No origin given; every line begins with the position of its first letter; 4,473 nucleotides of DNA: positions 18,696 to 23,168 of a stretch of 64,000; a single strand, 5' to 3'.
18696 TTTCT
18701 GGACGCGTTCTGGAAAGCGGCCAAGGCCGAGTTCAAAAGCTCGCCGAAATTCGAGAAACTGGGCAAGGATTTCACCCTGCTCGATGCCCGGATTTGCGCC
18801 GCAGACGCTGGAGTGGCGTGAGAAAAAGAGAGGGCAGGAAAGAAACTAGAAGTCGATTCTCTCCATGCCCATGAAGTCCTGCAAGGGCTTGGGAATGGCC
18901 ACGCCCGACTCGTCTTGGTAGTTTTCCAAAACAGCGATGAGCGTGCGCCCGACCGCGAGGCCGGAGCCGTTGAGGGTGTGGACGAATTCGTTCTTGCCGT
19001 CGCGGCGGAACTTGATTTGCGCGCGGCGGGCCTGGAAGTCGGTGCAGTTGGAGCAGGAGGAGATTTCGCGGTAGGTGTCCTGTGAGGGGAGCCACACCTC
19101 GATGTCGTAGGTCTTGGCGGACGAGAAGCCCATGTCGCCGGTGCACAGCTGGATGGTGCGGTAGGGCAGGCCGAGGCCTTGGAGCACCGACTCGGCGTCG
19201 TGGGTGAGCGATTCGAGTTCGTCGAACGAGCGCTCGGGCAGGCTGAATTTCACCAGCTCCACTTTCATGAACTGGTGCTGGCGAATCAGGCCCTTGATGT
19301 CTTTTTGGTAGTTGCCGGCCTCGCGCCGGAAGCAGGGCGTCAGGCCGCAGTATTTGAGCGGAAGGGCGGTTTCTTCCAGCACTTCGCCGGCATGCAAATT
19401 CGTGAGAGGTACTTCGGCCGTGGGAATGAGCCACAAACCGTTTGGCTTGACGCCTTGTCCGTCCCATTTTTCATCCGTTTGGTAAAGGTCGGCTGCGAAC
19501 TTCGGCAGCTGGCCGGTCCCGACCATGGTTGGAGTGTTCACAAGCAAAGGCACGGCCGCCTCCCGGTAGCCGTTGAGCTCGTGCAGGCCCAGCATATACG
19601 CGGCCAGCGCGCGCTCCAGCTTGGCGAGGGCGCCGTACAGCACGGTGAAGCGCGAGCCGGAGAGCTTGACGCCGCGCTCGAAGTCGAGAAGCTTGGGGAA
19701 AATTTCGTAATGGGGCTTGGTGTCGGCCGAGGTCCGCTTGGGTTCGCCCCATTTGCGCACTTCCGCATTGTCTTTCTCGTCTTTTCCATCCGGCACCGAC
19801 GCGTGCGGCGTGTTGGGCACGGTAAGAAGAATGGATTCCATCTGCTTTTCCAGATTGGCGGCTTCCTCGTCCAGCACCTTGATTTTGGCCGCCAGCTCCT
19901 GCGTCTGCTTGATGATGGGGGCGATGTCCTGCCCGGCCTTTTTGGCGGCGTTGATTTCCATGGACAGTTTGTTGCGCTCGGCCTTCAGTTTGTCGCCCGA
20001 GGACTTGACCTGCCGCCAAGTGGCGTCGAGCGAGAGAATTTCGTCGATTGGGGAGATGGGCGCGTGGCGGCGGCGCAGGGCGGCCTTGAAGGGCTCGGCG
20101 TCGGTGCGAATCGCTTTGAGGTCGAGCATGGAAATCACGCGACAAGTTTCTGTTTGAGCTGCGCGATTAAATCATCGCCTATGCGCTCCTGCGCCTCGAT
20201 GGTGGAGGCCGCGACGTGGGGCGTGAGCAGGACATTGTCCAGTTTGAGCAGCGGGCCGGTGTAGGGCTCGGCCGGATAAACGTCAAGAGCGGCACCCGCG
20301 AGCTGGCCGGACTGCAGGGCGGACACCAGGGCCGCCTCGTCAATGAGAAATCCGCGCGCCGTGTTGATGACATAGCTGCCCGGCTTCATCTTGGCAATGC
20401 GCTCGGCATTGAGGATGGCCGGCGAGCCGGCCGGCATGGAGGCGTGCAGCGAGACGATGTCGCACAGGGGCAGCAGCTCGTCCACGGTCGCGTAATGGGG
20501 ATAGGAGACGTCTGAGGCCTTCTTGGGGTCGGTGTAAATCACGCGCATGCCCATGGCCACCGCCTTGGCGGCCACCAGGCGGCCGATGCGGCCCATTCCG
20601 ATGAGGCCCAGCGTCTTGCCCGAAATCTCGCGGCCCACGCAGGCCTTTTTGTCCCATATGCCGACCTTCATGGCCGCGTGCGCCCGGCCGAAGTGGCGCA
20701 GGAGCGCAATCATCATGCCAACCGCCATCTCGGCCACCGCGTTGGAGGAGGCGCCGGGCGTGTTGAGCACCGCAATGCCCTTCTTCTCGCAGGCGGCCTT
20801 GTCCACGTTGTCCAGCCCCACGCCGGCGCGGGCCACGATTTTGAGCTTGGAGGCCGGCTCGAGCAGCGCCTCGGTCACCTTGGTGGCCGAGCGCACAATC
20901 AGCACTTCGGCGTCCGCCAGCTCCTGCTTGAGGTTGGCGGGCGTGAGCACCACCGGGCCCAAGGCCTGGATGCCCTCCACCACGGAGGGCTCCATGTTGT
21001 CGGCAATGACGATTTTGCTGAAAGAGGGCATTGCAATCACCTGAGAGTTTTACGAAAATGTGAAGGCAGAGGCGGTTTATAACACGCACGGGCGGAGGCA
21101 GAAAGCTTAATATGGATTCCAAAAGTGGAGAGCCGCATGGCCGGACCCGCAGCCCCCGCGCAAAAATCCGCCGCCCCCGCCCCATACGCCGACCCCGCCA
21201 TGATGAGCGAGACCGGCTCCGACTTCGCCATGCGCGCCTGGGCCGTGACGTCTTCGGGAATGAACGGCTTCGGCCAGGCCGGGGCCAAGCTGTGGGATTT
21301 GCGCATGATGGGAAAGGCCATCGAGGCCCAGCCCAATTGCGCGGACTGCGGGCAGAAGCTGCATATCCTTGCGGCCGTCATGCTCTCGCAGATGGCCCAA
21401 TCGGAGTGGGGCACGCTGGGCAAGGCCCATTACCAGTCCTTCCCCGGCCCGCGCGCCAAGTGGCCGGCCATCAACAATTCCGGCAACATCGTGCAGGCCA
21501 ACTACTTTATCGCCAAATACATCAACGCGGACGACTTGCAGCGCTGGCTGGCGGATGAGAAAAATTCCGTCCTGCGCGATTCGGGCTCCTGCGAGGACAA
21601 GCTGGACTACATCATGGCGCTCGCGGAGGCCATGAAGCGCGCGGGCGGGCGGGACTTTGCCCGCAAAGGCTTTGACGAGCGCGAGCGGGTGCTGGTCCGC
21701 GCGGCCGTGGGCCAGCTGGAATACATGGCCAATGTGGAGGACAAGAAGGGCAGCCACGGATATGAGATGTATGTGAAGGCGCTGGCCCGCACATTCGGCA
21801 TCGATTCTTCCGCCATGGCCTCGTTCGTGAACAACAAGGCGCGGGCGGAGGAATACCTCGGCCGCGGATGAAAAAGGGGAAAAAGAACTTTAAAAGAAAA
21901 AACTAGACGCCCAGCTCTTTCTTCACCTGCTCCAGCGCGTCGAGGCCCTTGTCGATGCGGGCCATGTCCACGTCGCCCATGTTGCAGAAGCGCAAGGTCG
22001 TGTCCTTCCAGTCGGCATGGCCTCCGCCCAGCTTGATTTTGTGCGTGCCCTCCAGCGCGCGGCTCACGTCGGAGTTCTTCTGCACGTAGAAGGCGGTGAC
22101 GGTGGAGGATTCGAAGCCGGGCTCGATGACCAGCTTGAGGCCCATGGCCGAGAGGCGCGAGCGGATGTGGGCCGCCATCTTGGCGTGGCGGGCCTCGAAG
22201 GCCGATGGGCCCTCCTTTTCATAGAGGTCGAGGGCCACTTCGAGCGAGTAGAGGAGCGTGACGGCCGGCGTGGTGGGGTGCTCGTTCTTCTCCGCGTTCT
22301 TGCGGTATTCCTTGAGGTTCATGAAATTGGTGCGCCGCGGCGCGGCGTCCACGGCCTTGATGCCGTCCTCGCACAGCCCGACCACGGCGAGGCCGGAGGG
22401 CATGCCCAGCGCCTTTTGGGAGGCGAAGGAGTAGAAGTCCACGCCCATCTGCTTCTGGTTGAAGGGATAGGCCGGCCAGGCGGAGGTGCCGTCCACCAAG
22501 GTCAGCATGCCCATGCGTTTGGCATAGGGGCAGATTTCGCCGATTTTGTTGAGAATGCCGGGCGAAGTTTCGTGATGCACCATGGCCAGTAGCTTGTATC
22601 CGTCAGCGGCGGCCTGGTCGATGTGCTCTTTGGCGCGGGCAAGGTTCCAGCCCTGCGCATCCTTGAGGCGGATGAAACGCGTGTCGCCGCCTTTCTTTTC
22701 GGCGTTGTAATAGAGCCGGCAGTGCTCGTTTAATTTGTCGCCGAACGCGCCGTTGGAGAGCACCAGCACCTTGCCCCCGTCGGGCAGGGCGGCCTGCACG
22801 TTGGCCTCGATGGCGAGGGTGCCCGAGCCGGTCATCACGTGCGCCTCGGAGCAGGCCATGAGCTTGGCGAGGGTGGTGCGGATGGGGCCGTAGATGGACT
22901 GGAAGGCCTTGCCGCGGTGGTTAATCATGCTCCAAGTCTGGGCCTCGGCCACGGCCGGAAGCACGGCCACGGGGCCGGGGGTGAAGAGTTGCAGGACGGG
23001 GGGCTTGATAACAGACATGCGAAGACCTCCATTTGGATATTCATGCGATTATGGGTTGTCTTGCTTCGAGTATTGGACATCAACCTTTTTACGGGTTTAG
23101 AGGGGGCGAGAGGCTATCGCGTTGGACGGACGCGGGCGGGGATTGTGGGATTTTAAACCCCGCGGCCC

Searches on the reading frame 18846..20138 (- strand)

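Call 81: search_protein_families(library=pfam, proteins=[window:18846-20138:-], max_evalue=0.0001)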
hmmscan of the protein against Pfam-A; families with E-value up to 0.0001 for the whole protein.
window:18846-20138:- (430 aa): 2 families
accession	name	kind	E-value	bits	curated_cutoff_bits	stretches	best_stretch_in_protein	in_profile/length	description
PF00587.30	tRNA-synt_2b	-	1.6e-43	149.3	29.3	1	235-407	11-179/179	tRNA synthetase class II core domain (G, H, P, S and T)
PF02403.27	Seryl_tRNA_N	-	1.1e-27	96.9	28.2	1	4-111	1-108/108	Seryl-tRNA synthetase N-terminal domain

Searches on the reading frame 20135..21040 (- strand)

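Call 81: search_protein_families(library=pfam, proteins=[window:20135-21040:-], max_evalue=0.0001)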
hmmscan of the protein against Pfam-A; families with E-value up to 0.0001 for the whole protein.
window:20135-21040:- (301 aa): 2 families
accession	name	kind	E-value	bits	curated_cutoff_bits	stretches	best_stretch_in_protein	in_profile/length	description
PF02826.25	2-Hacid_dh_C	-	8.9e-56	188.5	25.1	1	107-277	1-178/178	D-isomer specific 2-hydroxyacid dehydrogenase, NAD binding domain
PF00389.36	2-Hacid_dh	-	1.6e-29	102.7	24.6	1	32-297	24-122/134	D-isomer specific 2-hydroxyacid dehydrogenase, catalytic domain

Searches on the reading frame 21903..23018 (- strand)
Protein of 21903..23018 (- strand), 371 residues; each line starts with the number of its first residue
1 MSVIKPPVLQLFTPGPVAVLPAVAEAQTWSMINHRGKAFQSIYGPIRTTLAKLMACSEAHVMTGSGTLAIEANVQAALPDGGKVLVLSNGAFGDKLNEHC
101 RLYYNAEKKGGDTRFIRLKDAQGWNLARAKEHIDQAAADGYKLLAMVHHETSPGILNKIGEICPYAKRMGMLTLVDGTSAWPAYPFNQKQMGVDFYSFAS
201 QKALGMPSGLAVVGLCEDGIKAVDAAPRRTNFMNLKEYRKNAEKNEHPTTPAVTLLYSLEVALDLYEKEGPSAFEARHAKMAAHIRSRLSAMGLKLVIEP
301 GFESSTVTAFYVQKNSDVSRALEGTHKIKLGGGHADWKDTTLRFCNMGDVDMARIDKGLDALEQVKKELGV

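Call 81: search_protein_families(library=pfam, proteins=[window:21903-23018:-], max_evalue=0.0001)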
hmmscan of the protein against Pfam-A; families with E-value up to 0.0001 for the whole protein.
window:21903-23018:- (371 aa): 1 family
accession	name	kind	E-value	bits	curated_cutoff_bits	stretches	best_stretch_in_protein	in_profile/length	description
PF00266.25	Aminotran_5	-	1.1e-25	90.9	21.5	1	26-335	28-340/371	Aminotransferase class-V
